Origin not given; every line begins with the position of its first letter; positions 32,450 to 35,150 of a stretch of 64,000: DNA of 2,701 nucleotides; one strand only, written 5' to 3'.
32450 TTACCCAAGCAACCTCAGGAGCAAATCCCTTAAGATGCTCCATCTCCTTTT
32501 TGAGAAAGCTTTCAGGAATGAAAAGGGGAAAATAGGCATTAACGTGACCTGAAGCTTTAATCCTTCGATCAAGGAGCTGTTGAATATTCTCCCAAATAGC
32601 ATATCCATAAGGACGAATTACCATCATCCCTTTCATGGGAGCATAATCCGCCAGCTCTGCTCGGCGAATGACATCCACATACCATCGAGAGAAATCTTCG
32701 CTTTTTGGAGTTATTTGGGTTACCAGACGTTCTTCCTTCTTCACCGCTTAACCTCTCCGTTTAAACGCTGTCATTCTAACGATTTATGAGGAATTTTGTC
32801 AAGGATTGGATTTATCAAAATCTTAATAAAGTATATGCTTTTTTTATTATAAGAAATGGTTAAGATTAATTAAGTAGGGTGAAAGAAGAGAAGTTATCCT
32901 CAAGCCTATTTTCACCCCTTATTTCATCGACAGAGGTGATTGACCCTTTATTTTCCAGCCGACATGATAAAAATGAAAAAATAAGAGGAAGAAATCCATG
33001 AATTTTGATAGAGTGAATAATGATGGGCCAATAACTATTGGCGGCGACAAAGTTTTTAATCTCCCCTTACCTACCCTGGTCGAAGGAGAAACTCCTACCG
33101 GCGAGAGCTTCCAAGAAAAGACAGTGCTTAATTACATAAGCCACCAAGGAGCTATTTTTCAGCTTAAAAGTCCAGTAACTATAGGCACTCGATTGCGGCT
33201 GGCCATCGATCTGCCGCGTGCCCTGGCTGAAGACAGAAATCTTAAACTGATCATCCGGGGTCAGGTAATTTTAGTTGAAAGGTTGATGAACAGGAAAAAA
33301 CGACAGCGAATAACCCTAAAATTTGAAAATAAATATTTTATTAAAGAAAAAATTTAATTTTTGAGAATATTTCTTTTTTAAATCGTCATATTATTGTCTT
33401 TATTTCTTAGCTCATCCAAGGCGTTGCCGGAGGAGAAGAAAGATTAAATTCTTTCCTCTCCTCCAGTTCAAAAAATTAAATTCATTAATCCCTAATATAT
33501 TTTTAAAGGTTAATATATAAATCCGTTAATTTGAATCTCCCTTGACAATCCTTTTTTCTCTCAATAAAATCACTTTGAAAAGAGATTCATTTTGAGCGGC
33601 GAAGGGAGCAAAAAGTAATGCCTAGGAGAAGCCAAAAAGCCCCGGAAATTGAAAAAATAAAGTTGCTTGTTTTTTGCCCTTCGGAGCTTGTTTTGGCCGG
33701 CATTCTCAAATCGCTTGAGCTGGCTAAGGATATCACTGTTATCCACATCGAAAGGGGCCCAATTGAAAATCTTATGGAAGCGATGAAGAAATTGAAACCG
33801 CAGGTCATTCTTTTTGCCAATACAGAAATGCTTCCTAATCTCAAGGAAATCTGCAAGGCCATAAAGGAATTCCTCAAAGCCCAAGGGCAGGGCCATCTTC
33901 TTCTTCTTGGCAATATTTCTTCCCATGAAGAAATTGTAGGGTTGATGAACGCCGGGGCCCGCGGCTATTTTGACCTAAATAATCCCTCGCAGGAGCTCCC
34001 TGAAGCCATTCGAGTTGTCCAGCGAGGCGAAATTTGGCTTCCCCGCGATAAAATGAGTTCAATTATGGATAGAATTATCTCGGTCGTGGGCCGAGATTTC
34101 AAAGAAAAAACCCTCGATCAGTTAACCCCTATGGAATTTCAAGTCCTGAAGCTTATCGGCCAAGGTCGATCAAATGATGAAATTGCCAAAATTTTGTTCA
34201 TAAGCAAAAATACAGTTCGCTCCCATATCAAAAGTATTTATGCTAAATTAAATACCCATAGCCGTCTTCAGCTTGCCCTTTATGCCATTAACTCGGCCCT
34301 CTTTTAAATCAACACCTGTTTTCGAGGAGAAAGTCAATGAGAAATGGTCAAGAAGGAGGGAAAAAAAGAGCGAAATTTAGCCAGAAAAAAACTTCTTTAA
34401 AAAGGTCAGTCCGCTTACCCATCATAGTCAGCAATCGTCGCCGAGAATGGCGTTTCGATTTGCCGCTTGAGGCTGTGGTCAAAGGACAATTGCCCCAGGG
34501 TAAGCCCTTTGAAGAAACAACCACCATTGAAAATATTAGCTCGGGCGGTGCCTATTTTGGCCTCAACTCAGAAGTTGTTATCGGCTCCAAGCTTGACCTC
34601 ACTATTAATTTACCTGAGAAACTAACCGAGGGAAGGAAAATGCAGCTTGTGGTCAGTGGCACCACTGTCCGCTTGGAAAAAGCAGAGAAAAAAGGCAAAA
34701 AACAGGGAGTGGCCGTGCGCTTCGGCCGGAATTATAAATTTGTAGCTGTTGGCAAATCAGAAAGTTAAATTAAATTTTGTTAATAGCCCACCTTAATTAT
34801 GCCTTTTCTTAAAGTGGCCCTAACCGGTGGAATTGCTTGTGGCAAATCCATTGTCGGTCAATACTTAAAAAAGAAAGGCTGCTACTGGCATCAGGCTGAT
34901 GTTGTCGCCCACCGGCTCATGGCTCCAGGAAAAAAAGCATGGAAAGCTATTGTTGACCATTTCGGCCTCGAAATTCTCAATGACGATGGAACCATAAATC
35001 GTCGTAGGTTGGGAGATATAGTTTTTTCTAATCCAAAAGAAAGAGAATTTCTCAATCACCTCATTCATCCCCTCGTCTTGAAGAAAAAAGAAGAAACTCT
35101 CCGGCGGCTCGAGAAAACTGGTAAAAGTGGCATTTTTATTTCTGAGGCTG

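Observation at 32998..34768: PilZ-like / pseudo-receiver LuxR regulator / PilZ trio suggests a c-di-GMP-controlled transcription switch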

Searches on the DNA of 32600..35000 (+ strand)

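Call 21: search_rna_families(source=window, start=32600, end=35000, threshold=evalue, max_evalue=1)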
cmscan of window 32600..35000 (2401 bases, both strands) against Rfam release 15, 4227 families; matches with E-value up to 1: 3.
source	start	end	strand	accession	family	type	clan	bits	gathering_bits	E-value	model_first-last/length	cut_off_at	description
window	32790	32842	+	RF02596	cyano_het_sRNA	Gene; sRNA;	-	22.3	35.7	0.21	1-56/56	no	Cyanobacteria heterocyst sRNA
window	33219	33313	+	RF03020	RT-17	Gene; sRNA;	-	21.9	40.4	0.43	1-95/95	no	RT-17 RNA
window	32886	33018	-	RF02731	JA03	Gene; sRNA;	-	16.9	44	0.86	1-274/274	no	Aggregatibacter sRNA JA03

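Call 65: search_rna_families(sources=[L069, L004, L012, L057, L049], threshold=evalue, max_evalue=1)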
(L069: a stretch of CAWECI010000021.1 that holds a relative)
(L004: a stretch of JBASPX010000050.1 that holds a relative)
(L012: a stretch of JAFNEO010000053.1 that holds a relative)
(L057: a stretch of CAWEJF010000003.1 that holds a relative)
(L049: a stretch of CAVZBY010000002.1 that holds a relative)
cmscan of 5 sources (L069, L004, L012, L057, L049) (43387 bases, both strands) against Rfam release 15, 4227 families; matches with E-value up to 1: 1.
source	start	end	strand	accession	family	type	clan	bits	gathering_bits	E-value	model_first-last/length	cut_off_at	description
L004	1351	1459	-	RF02158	NPPA-AS1_3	Gene; lncRNA;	-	21.8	55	0.79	1-108/108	no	NPPA antisense RNA 1 conserved region 3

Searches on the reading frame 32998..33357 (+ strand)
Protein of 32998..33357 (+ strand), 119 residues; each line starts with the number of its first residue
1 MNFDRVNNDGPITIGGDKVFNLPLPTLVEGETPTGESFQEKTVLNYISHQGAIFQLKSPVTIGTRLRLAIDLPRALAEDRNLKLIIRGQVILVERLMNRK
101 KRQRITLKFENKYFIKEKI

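Call 3: search_protein_families(library=pfam, proteins=[window:32998-33357:+], max_evalue=1)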
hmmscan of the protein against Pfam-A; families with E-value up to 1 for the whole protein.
window:32998-33357:+ (119 aa): 0 families

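Call 4: search_protein_families(library=ncbifam, proteins=[window:32998-33357:+], max_evalue=1)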
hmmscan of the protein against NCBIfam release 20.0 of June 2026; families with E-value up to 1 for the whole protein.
window:32998-33357:+ (119 aa): 1 family
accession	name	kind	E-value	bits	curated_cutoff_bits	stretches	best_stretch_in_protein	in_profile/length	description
TIGR02266.1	gmx_TIGR02266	paralog_domain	0.059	13.6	68.7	1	37-111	15-82/96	TIGR02266 family protein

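Call 57: predict_structure(alignment_id=A2)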
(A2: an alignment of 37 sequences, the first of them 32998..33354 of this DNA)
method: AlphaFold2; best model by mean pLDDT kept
length: 119 residues; sequences in the alignment: 37
mean_pLDDT: 79.5   pTM: 0.70
mean pLDDT of the five models: 79.5, 79.3, 77.2, 75.5, 74.1
residues with pLDDT >= 90: 56; 70-90: 39; 50-70: 6; < 50: 18
segments of 3 or more residues with pLDDT < 50: 1-18
pLDDT, mean of each block of 10 residues (from residue 1): 32 47 90 93 90 93 94 76 91 83 92 74
secondary structure, 60 per line:
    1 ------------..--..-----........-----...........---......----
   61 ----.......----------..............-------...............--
elements in order: E24-31 E37-47 E51-56 E65-71 E82-95 E103-117

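Call 60: fold_search(model_id=the predicted structure, library=pdb)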
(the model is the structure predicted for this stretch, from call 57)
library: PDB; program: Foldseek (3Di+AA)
matches with E <= 10: 582; with E <= 0.001: 0
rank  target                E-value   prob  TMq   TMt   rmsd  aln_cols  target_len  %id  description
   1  3f7e_B                2.0e-03  1.00  0.56  0.53   5.0       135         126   10  MSMEG_3380 F420 Reductase (released 2009-10-20)
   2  5vx6_B                2.4e-03  1.00  0.53  0.32   3.4        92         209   18  Structure of Bacillus subtilis Inhibitor of motility (MotI/DgrA) (released 2017-11-22)
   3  5kec_D                3.7e-03  1.00  0.49  0.29   3.5        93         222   16  Structure of K. pneumonia MrkH in its apo state. (released 2016-08-17)
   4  5ej1_A                3.9e-03  1.00  0.57  0.11   3.1        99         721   13  Pre-translocation state of bacterial cellulose synthase (released 2016-03-30)
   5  9srg                  4.6e-03  1.00  0.53  0.43   3.9       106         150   10  Prenylated FMN oxidative maturase PhdC, FMN-bound (released 2025-12-17)
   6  3f7e_A                4.9e-03  1.00  0.54  0.51   3.6       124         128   10  MSMEG_3380 F420 Reductase (released 2009-10-20)
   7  3tgv_A                5.1e-03  1.00  0.56  0.48   3.8       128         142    9  Crystal structure of HutZ,the heme storsge protein from Vibrio cholerae (released 2012-08-22)
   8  5vx6_A                6.0e-03  1.00  0.58  0.34   2.5        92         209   20  Structure of Bacillus subtilis Inhibitor of motility (MotI/DgrA) (released 2017-11-22)
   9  2ptf_B                6.3e-03  1.00  0.51  0.33   7.4       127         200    9  Crystal structure of protein MTH_863 from Methanobacterium thermoautotrophicum bound to FMN (released 2007-05-15)
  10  9nk3                  7.1e-03  1.00  0.53  0.42   4.0       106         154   10  Prenylated-FMN maturase PhdC E45A mutant from Mycolicibacterium fortuitum (apo) (released 2026-02-18)
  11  2rde_A                7.8e-03  1.00  0.57  0.32   3.6       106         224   13  Crystal structure of VCA0042 complexed with c-di-GMP (released 2007-10-30)
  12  9nk1                  8.7e-03  1.00  0.53  0.43   3.9       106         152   10  Prenylated-FMN maturase PhdC from Mycolicibacterium fortuitum bound to flavin mononucleotide (released 2026-02-18)
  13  2ptf_A                9.7e-03  1.00  0.50  0.32   7.2       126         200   11  Crystal structure of protein MTH_863 from Methanobacterium thermoautotrophicum bound to FMN (released 2007-05-15)
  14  3kyg_A                1.2e-02  1.00  0.59  0.33   3.8       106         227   13  Crystal structure of VCA0042 (L135R) complexed with c-di-GMP (released 2010-04-14)
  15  5zyr_A                1.3e-02  1.00  0.50  0.21   7.6       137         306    8  Crystal structure of the reductase (C1) component of p-hydroxyphenylacetate 3-hydroxylase (HPAH) from Acinetobacter ba (released 2019-06-05)
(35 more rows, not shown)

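Call 87: search_solved_structures(query=A2, max_evalue=1, show_alignments=2)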
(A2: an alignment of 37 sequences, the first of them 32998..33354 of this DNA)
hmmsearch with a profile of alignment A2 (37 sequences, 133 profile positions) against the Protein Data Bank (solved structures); distinct sequences matched with E-value up to 1: 0.

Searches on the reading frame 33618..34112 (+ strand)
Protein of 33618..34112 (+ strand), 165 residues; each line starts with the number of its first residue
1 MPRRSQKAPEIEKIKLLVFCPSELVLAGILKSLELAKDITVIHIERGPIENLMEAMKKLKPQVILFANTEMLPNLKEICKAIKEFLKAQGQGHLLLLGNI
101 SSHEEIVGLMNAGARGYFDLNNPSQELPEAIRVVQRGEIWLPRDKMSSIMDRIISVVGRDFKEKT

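Call 32: search_protein_representatives(protein=window:33618-34112:+)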
Query: 165 residues. Proteins with E-value up to 0.001 (for the whole library): 323; up to 1e-10: 12; up to 1e-30: 4. The best 150 are listed.
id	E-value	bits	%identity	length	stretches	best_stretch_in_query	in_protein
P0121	2.2e-61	222.4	61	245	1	3-165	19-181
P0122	6.9e-56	204.6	57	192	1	6-165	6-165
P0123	1.1e-47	177.9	73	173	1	53-165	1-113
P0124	2.5e-41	157.3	50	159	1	3-147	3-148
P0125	8.3e-26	106.9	56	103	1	12-102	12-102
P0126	7.3e-25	103.8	62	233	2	18-83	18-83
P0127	1.2e-21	93.4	58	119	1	11-86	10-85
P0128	6.8e-19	84.4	53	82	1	4-80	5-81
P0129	2.0e-17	79.7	45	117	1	4-91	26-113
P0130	2.3e-14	69.8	47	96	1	1-77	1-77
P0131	1.9e-11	60.3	89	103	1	128-165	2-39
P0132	2.6e-11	59.8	49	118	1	19-101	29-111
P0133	4.2e-10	55.9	32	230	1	12-159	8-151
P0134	6.6e-10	55.3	39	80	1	6-71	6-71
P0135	2.2e-09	53.6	48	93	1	12-67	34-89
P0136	2.3e-09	53.5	31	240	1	11-153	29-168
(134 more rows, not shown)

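Call 46: find_homologous_proteins(query=P0136, max_evalue=0.00001)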
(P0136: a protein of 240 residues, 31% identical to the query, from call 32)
Query P0136 (240 aa): 6 proteins with E <= 0.00001 among 481 candidates.
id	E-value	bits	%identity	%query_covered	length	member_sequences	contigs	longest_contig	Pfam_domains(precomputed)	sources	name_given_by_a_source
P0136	1.2e-148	510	100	100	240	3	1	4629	PF00196.26,PF00072.31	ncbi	ncbi:MAG: LuxR C-terminal-related transcriptional regulator [bacterium]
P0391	1.0e-79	285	58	97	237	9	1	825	PF00196.26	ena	-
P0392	6.1e-73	263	54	98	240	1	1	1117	PF00196.26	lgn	-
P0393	2.0e-11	62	26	85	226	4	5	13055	PF00196.26,PF00072.31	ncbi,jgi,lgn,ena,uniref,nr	ncbi:Two-component transcriptional response regulator, LuxR family [uncultured Coleofasciculus sp.]|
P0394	4.7e-8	51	28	87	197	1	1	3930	PF00196.26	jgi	jgi:LuxR family transcriptional regulator, positive regulator of biofilm formation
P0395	5.5e-6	44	37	35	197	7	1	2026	PF00196.26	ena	-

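Call 47: find_encoding_contigs(protein=P0136, flank=4000, max_places=3)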
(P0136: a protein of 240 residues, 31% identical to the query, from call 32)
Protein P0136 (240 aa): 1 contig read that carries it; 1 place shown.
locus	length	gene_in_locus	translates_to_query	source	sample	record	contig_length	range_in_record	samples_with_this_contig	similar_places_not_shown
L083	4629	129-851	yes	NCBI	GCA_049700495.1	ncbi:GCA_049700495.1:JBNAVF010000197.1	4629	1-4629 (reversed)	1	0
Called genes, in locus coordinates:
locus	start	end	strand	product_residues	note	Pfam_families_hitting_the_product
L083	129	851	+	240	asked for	PF00072:Response_reg, PF00196:GerE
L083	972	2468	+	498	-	-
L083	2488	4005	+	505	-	-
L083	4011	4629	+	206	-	PF13646:HEAT_2 (weak)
